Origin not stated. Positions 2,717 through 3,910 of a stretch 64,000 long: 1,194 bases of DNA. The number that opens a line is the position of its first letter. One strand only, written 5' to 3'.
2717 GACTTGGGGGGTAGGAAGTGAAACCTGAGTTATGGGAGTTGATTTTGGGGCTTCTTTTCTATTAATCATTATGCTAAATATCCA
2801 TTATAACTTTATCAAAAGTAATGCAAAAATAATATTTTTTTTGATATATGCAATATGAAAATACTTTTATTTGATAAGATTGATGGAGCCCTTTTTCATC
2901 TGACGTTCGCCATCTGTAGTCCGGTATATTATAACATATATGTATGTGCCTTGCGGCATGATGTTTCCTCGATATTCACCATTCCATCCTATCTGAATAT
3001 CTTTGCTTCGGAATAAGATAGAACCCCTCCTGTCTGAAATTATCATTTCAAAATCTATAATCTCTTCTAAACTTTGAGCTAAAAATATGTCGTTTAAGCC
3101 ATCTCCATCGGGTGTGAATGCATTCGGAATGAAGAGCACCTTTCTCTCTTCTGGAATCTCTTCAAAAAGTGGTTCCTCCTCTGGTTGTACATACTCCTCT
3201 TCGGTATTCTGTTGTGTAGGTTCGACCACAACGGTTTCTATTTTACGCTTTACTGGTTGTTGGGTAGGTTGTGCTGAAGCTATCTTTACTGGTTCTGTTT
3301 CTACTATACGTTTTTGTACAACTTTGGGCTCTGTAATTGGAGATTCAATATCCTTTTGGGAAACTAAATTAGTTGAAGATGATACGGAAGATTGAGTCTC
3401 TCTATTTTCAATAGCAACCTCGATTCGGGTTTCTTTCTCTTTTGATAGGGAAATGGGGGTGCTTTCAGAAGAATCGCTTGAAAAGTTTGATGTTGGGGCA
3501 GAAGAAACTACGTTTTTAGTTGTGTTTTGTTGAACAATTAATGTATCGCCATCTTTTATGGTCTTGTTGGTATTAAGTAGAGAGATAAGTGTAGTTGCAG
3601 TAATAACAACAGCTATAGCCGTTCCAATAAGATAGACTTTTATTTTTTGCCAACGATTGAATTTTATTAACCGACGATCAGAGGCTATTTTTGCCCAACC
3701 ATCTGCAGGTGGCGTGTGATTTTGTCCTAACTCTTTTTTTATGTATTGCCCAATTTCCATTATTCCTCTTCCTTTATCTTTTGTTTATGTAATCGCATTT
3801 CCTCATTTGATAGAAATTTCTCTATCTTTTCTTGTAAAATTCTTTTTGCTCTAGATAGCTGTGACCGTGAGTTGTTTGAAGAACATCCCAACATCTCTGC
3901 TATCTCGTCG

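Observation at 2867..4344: ECF sigma factor translationally coupled to a membrane protein whose only extracytoplasmic module is a T9SS type-B sorting domain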

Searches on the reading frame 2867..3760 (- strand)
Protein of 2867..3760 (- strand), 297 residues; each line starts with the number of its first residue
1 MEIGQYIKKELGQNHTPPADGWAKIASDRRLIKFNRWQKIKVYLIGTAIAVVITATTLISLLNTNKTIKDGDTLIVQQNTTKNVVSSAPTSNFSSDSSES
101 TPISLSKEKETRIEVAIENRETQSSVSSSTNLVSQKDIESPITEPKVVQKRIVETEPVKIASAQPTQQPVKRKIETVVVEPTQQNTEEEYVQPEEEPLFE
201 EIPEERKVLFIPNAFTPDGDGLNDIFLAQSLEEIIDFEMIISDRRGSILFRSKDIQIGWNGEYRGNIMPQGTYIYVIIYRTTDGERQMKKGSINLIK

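Call 3: search_protein_families(library=pfam, proteins=[window:2867-3760:-], max_evalue=1)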
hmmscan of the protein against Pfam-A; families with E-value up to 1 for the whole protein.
window:2867-3760:- (297 aa): 1 family
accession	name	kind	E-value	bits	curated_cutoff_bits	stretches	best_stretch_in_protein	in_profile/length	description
PF13585.12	CHU_C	-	5.7e-17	62.1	27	1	210-295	2-86/86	CHU_C Type IX secretion signal domain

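Call 4: search_protein_families(library=ncbifam, proteins=[window:2867-3760:-], max_evalue=1)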
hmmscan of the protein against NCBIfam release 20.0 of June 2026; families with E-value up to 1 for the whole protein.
window:2867-3760:- (297 aa): 2 families
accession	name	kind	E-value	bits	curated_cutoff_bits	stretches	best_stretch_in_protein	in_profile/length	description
TIGR04131.1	Bac_Flav_CTERM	domain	1.2e-14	54.1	35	1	211-296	3-84/85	T9SS type B sorting domain-containing protein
TIGR04526.1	predic_Ig_block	subfamily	0.79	8.5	150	0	39-195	4-132/693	putative immunoglobulin-blocking virulence protein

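Call 6: find_homologous_proteins(query=window:2867-3760:-, max_evalue=0.001)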
Query window:2867-3760:- (297 aa): 48 proteins with E <= 0.001 among 1494 candidates.
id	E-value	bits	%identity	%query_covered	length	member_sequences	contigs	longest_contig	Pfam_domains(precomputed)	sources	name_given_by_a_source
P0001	6.2e-184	628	99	100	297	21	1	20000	PF13585.13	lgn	-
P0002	1.8e-183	626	99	100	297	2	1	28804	PF13585.13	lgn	-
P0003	9.7e-183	624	98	100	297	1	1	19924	PF13585.13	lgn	-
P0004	5.4e-139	480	78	100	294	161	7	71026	PF13585.13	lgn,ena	-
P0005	1.7e-130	452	73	100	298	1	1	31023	PF13585.13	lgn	-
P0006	4.8e-74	267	45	100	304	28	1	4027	PF13585.13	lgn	-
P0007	1.7e-45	174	35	100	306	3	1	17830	PF13585.13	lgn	-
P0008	2.1e-39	154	34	100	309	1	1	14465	PF13585.13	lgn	-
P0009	4.0e-27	114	32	99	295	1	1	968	PF13585.13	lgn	-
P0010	2.0e-24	105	30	99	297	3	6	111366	PF13585.13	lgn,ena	-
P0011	3.7e-24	104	32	99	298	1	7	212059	PF13585.13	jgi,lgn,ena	jgi:gliding motility-associated-like protein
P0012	3.8e-23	100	51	31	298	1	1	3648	PF13585.13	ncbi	-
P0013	8.3e-23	99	49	31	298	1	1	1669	PF13585.13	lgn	-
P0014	2.0e-22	98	30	99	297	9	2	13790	PF13585.13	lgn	-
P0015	1.2e-14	73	43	40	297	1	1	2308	PF13585.13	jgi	jgi:gliding motility-associated-like protein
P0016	3.6e-14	71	41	33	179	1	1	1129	PF13585.13,PF18911.7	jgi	jgi:gliding motility-associated-like protein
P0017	5.6e-13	67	27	87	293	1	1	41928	PF13585.13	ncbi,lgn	-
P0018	1.7e-12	66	40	30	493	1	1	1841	PF13585.13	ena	-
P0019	2.7e-11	62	43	30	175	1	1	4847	PF13585.13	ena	-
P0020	3.1e-11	61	39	32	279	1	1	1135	PF13585.13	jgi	jgi:gliding motility-associated-like protein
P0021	6.5e-11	60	35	30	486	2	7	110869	PF13585.13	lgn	-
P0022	1.2e-10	60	49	24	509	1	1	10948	PF07495.20,PF13573.13,PF13585.13,PF06832.19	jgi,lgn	jgi:gliding motility-associated-like protein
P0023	1.4e-10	59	45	30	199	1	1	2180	PF13585.13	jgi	jgi:gliding motility-associated-like protein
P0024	2.1e-10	59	40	44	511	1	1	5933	PF13585.13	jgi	jgi:gliding motility-associated-like protein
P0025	2.9e-10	58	40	30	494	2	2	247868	PF13585.13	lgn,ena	-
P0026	8.6e-10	57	63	18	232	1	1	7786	PF13585.13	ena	-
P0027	9.1e-10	57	38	30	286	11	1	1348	PF00801.27,PF13585.13,PF18911.7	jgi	jgi:gliding motility-associated-like protein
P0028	3.1e-9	55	43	30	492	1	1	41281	PF13585.13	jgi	-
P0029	2.9e-8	52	39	35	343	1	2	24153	PF13585.13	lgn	-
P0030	4.4e-8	51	32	47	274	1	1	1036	PF13585.13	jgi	jgi:gliding motility-associated-like protein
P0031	9.4e-8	50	45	24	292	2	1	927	PF13585.13,PF18911.7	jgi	jgi:gliding motility-associated-like protein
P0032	1.6e-7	49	38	32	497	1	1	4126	PF13585.13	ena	-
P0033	1.9e-7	49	40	29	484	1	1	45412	PF13585.13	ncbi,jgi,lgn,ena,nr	ncbi:MAG: gliding motility-associated C-terminal domain-containing protein [Lentimicrobiaceae bacter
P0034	4.2e-7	48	37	29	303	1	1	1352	PF13585.13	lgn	-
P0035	4.6e-7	48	41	29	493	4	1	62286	PF13585.13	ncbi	ncbi:MAG: gliding motility-associated C-terminal domain-containing protein [Bacteroidales bacterium]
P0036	1.0e-6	47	43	24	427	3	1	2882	PF13585.13,PF03160.21,PF18911.7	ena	-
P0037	1.0e-6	47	39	29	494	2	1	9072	PF13585.13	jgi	-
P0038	2.0e-6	46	38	29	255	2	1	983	PF13585.13,PF18911.7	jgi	jgi:gliding motility-associated-like protein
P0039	3.7e-6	45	41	29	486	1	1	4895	PF26766.1,PF13585.13,PF03160.21,PF18911.7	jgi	jgi:gliding motility-associated-like protein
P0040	1.1e-5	43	37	31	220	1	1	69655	PF13585.13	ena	-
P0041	1.8e-4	39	36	30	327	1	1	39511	PF13585.13,PF19081.7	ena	-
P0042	2.3e-4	39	30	46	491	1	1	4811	PF13585.13,PF02494.23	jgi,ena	-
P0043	2.4e-4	39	36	30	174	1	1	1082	PF13585.13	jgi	jgi:gliding motility-associated-like protein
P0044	2.6e-4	39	35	30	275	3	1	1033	PF13585.13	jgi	jgi:gliding motility-associated-like protein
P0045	3.3e-4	38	34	30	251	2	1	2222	PF13585.13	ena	-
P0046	4.0e-4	38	31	30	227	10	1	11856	PF13585.13,PF19081.7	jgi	jgi:gliding motility-associated-like protein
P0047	8.5e-4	37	33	30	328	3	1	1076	PF13585.13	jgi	-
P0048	9.5e-4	37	33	30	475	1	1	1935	PF00801.27,PF13585.13,PF18911.7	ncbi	ncbi:MAG: PKD domain-containing protein, partial [Sphingobacteriales bacterium]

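Call 8: find_encoding_contigs(protein=P0011, flank=4000, max_places=2)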
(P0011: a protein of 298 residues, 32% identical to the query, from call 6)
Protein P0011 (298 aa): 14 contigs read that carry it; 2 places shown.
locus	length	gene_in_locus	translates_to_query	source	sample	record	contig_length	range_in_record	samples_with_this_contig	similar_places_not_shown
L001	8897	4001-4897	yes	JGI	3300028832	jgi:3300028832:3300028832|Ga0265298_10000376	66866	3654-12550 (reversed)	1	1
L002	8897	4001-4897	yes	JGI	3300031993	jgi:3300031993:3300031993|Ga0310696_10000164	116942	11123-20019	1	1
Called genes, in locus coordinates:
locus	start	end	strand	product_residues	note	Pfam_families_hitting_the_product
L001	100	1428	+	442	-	PF11013:DUF2851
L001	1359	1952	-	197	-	PF02245:Pur_DNA_glyco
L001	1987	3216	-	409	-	PF00365:PFK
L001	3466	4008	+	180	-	PF04542:Sigma70_r2, PF08281:Sigma70_r4_2, PF04545:Sigma70_r4 (weak)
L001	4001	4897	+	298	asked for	PF13585:CHU_C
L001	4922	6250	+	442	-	PF00675:Peptidase_M16, PF05193:Peptidase_M16_C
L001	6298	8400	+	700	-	PF00041:fn3 (weak), PF13585:CHU_C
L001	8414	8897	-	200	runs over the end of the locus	PF01351:RNase_HII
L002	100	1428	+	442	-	PF11013:DUF2851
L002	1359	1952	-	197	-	PF02245:Pur_DNA_glyco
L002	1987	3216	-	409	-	PF00365:PFK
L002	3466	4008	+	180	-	PF04542:Sigma70_r2, PF08281:Sigma70_r4_2, PF04545:Sigma70_r4 (weak)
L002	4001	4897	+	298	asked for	PF13585:CHU_C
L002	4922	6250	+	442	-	PF00675:Peptidase_M16, PF05193:Peptidase_M16_C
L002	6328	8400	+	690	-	PF00041:fn3 (weak), PF13585:CHU_C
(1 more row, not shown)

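Call 9: find_encoding_contigs(protein=P0017, flank=4000, max_places=2)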
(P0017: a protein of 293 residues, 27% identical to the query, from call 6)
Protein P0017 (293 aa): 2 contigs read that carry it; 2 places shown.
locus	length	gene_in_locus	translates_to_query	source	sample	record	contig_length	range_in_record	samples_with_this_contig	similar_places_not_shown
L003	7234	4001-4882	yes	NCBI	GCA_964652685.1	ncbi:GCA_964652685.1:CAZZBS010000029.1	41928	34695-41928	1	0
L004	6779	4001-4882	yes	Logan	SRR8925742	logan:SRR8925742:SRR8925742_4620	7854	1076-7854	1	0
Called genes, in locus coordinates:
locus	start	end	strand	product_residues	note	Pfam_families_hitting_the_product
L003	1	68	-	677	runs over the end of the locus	PF13089:PP_kinase_N, PF02503:PP_kinase, PF17941:PP_kinase_C_1, PF13091:PLDc_2 (weak), PF13090:PP_kinase_C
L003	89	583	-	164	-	PF00300:His_Phos_1 (weak)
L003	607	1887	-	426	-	PF00464:SHMT, PF00155:Aminotran_1_2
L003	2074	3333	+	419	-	PF00675:Peptidase_M16, PF05193:Peptidase_M16_C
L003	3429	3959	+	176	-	PF04542:Sigma70_r2, PF08281:Sigma70_r4_2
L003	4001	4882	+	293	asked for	PF13585:CHU_C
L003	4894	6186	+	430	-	PF05193:Peptidase_M16_C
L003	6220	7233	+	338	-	?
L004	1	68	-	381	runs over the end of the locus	?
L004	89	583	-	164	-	PF00300:His_Phos_1 (weak)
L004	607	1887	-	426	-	PF00464:SHMT, PF00155:Aminotran_1_2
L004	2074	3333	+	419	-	PF00675:Peptidase_M16, PF05193:Peptidase_M16_C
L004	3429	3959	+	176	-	PF04542:Sigma70_r2, PF08281:Sigma70_r4_2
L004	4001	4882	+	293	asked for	PF13585:CHU_C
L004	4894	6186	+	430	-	PF05193:Peptidase_M16_C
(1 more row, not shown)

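Call 10: find_encoding_contigs(protein=P0008, flank=4000, max_places=2)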
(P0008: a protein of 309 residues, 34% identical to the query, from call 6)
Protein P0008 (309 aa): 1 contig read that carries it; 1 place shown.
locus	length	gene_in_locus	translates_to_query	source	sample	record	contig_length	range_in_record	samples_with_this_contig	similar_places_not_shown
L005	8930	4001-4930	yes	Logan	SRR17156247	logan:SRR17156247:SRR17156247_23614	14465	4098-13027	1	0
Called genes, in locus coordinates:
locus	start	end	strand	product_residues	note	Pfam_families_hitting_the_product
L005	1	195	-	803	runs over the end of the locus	-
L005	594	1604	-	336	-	PF01565:FAD_binding_4, PF02873:MurB_C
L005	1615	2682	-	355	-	PF03702:AnmK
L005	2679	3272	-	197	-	PF02245:Pur_DNA_glyco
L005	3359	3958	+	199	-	PF04542:Sigma70_r2, PF08281:Sigma70_r4_2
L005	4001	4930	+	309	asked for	PF13585:CHU_C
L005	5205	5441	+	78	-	PF00830:Ribosomal_L28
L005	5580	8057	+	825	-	PF13620:CarboxypepD_reg, PF13715:CarbopepD_reg_2, PF07715:Plug (weak)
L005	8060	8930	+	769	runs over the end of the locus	?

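Call 11: find_encoding_contigs(protein=P0007, flank=4000, max_places=2)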
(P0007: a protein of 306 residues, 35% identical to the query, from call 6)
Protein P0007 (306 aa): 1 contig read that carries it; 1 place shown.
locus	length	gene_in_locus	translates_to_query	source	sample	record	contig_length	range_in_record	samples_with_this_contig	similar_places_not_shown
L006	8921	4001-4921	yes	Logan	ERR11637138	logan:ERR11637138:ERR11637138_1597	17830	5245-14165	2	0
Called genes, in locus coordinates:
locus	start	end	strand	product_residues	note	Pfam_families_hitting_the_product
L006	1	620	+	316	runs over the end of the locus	PF00535:Glycos_transf_2, PF10111:Glyco_tranf_2_2, PF13641:Glyco_tranf_2_3 (weak)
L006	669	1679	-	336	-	PF01565:FAD_binding_4, PF02873:MurB_C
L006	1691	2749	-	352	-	PF03702:AnmK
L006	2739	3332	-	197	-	PF02245:Pur_DNA_glyco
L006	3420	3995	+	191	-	PF04542:Sigma70_r2, PF08281:Sigma70_r4_2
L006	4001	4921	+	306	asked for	PF13585:CHU_C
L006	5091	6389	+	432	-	PF05193:Peptidase_M16_C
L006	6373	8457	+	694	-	PF00041:fn3, PF13585:CHU_C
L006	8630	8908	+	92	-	PF00327:Ribosomal_L30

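Call 18: find_related_loci(query=A1, collection=genome_contigs, flank=6000)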
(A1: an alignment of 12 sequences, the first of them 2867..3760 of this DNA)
Query A1 (297 aa) in genome_contigs; peptide patterns used: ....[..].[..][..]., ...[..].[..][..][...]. (x = any residue, [..] = any of these).
600 stretches matched a pattern (row limit reached: there are more); 592 encode a relative of the query (tblastn E <= 1e-3); the best 80 are kept; 79 distinct loci.
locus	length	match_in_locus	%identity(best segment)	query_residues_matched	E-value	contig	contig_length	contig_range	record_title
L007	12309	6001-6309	45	200-297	8e-22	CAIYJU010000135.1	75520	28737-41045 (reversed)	MAG: uncultured Bacteroidales bacterium isolate Ja1_bin-2221 genome assembly, contig: bin-2221:135/210, whole genome sho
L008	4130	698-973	44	205-297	9e-22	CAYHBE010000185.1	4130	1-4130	MAG TPA_asm: uncultured Dehalococcoidales bacterium isolate ERP119294_co1_329 genome assembly, contig: NODE_37110_length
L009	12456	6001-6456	31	153-297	1e-21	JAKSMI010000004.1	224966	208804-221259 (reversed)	MAG: Bacteroidales bacterium isolate Horse_feces121 MAG121_4, whole genome shotgun sequence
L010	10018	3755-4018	45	209-297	2e-21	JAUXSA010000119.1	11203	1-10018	MAG: Bacteroidota bacterium isolate C12_metabat.bin.29 C12_k141_236529, whole genome shotgun sequence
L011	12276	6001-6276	43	205-297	3e-21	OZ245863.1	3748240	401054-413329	MAG: Bacteroidia bacterium isolate 862c75a2-6996-4fe0-bbec-c80beff68386 genome assembly, chromosome: 1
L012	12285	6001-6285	40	202-297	3e-21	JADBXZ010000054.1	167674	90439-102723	MAG: Bacteroidetes bacterium isolate M165S2SP1A01QC M165S2_54, whole genome shotgun sequence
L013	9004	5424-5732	38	194-297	9e-21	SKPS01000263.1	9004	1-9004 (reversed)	MAG: Lentimicrobiaceae bacterium isolate CSSed162cmA_391 CSSed16-2cmA-30799, whole genome shotgun sequence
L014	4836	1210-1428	47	205-277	2e-20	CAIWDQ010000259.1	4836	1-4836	uncultured bacterium isolate Umea3p4_bin-1352 genome assembly, contig: bin-1352:259/657, whole genome shotgun sequence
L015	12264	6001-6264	42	209-297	2e-20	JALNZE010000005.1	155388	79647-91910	MAG: Chitinophagaceae bacterium isolate SO_2017_GW3 bin 34 scaffold_124_c1_OW296A_2017, whole genome shotgun sequence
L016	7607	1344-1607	44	209-297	5e-20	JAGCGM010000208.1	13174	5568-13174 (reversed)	MAG: Paludibacteraceae bacterium isolate RGIG9770 Yak_Omasum-5__c783495, whole genome shotgun sequence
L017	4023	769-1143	34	175-297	4e-20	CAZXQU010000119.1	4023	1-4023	MAG TPA_asm: uncultured Prolixibacteraceae bacterium isolate SRP178699_co1_374 genome assembly, contig: NODE_34421_lengt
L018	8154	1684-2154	31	139-297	6e-20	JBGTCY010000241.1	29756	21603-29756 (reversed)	MAG: Chitinophagales bacterium isolate JTS-RE130 k141_7180450, whole genome shotgun sequence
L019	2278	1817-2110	46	200-297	4e-20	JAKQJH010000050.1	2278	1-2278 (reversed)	MAG: Bacteroidota bacterium isolate USDV_maxbin.044 k141_621897, whole genome shotgun sequence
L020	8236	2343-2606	45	207-297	1e-19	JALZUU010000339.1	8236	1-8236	MAG: Saprospiraceae bacterium isolate g2_MAG_00007 g2_MAG_00007_000000000339, whole genome shotgun sequence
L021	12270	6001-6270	41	209-297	1e-19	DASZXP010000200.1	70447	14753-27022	MAG TPA_asm: Puia sp. isolate SMAG_U6186 k141_271641, whole genome shotgun sequence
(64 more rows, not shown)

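Call 34: predict_structure(alignment_id=A1)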
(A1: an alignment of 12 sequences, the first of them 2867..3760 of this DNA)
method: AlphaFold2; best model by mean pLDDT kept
length: 297 residues; sequences in the alignment: 12
mean_pLDDT: 56.1   pTM: 0.32
mean pLDDT of the five models: 56.1, 51.7, 50.4, 49.1, 48.8
residues with pLDDT >= 90: 40; 70-90: 72; 50-70: 44; < 50: 141
segments of 3 or more residues with pLDDT < 50: 67-206
pLDDT, mean of each block of 10 residues (from residue 1): 58 55 67 75 75 79 57 32 31 30 32 29 30 31 34 31 30 30 32 43 48 58 77 89 93 90 89 93 91 84
secondary structure, 60 per line:
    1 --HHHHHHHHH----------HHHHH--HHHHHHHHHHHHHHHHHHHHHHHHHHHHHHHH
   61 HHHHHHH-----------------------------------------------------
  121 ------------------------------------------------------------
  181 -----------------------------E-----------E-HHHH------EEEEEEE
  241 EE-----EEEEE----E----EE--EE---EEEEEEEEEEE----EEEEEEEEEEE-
elements in order: H3-11 H22-26 H29-67 H224-227 E234-242 E248-252 E271-281 E286-296

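Call 39: fold_search(model_id=the predicted structure, library=pdb)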
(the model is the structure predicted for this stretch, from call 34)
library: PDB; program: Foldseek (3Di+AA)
matches with E <= 10: 1314; with E <= 0.001: 1
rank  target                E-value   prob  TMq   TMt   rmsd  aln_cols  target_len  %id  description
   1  1xf1_A                8.9e-04  1.00  0.18  0.06   6.0        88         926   17  Structure of C5a peptidase- a key virulence factor from Streptococcus (released 2005-11-22)
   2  5icu                  5.1e-03  1.00  0.17  0.47   7.4        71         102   14  The crystal structure of CopC from Methylosinus trichosporium OB3b (released 2016-04-06)
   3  3osv_D                5.4e-03  1.00  0.15  0.31   5.4        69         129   23  The crytsal structure of FLGD from P. Aeruginosa (released 2011-05-04)
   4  3eif                  5.8e-03  1.00  0.17  0.06   4.2        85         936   15  1.9 angstrom crystal structure of the active form of the C5a peptidase from Streptococcus pyogenes (ScpA) (released 2009-02-24)
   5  8bty_A                6.1e-03  1.00  0.17  0.06   4.2        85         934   15  Structure of the active form of ScpB, the C5a-peptidase from Streptococcus agalactiae. (released 2023-11-15)
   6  7bj3                  6.9e-03  1.00  0.18  0.06   4.1        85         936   14  ScpA from Streptococcus pyogenes, S512A active site mutant (released 2021-05-12)
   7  7edd                  8.8e-03  1.00  0.19  0.04   3.0        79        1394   18  Crystal structure of a serine protease from Streptococcus pyogenes (released 2021-05-12)
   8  7yzx_A                9.3e-03  1.00  0.17  0.06   4.2        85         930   15  ScpA from Streptococcus pyogenes, D783A mutant. (released 2022-08-31)
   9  3osv_A                1.1e-02  0.99  0.15  0.32   5.7        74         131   22  The crytsal structure of FLGD from P. Aeruginosa (released 2011-05-04)
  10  5xyr                  1.4e-02  1.00  0.20  0.05   2.9        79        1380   19  Crystal structure of a serine protease from Streptococcus species (released 2018-08-08)
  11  7eha_A                1.6e-02  1.00  0.17  0.28   4.4        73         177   15  Crystal structure of the flagellar hook cap from Salmonella enterica serovar Typhimurium (released 2021-11-24)
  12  6hyf_B                1.6e-02  0.99  0.16  0.40   6.3        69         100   14  Crystal structure of the third FNIII domain from rat beta4 integrin, a binding site for periaxin (released 2019-05-08)
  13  4jrw_A                1.8e-02  0.99  0.14  0.41   4.0        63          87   16  Crystal structure of Clostridium histolyticum colg collagenase PKD domain 2 at 1.6 Angstrom resolution (released 2014-05-21)
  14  4aqo                  2.0e-02  0.99  0.15  0.42   4.6        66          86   15  CRYSTAL STRUCTURE OF THE CALCIUM BOUND PKD-like DOMAIN OF COLLAGENASE G FROM CLOSTRIDIUM HISTOLYTICUM AT 0.99 ANGSTROM R (released 2013-06-05)
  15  3osv_C                2.3e-02  0.98  0.15  0.30   5.4        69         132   23  The crytsal structure of FLGD from P. Aeruginosa (released 2011-05-04)
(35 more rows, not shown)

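Call 71: find_encoding_contigs(protein=P0004, flank=10000, max_places=1)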
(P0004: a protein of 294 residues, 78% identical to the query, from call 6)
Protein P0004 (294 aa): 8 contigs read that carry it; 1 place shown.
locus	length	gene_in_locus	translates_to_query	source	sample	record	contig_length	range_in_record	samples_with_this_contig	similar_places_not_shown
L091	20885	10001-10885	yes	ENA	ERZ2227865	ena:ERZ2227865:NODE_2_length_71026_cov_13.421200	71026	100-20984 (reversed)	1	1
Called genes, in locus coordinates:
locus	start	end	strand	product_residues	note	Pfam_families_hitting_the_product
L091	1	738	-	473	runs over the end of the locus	PF03781:FGE-sulfatase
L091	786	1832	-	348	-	PF11751:PorP_SprF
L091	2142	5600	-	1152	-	-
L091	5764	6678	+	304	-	-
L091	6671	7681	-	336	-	PF01565:FAD_binding_4, PF02873:MurB_C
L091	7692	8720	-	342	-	PF03702:AnmK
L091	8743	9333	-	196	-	PF02245:Pur_DNA_glyco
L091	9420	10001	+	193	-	PF07638:Sigma70_ECF, PF04542:Sigma70_r2, PF08281:Sigma70_r4_2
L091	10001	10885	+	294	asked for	PF13585:CHU_C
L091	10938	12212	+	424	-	PF05193:Peptidase_M16_C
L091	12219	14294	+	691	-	PF00041:fn3, PF13585:CHU_C (weak)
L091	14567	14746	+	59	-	PF00327:Ribosomal_L30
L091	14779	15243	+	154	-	PF00828:Ribosomal_L27A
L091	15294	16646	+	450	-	PF00344:SecY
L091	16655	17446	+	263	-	PF00557:Peptidase_M24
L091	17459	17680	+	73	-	PF01176:eIF-1a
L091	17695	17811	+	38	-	PF00444:Ribosomal_L36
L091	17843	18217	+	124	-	PF00416:Ribosomal_S13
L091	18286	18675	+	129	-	PF00411:Ribosomal_S11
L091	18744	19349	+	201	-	PF00163:Ribosomal_S4, PF01479:S4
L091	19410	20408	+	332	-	PF01193:RNA_pol_L, PF01000:RNA_pol_A_bac, PF03118:RNA_pol_A_CTD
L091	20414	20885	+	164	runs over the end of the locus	PF01196:Ribosomal_L17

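Call 72: find_encoding_contigs(protein=P0005, flank=10000, max_places=1)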
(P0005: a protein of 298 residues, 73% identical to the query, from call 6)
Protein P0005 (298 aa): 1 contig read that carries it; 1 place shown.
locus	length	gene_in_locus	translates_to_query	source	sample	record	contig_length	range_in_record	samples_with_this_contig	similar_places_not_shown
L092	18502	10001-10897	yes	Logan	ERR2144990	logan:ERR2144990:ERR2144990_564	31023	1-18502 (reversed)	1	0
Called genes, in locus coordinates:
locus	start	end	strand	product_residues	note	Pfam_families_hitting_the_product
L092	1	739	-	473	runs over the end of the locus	PF03781:FGE-sulfatase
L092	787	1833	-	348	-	PF11751:PorP_SprF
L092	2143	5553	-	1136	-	-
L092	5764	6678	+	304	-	-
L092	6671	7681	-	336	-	PF01565:FAD_binding_4, PF02873:MurB_C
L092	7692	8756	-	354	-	PF03702:AnmK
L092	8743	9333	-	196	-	PF02245:Pur_DNA_glyco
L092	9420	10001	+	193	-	PF07638:Sigma70_ECF, PF04542:Sigma70_r2, PF08281:Sigma70_r4_2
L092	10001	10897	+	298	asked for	PF13585:CHU_C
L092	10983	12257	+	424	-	PF05193:Peptidase_M16_C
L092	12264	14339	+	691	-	PF00041:fn3, PF13585:CHU_C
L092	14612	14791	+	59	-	PF00327:Ribosomal_L30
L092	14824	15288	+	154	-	PF00828:Ribosomal_L27A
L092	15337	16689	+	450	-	PF00344:SecY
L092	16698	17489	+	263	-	PF00557:Peptidase_M24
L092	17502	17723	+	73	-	PF01176:eIF-1a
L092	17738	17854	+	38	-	PF00444:Ribosomal_L36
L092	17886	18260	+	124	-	PF00416:Ribosomal_S13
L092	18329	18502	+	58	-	?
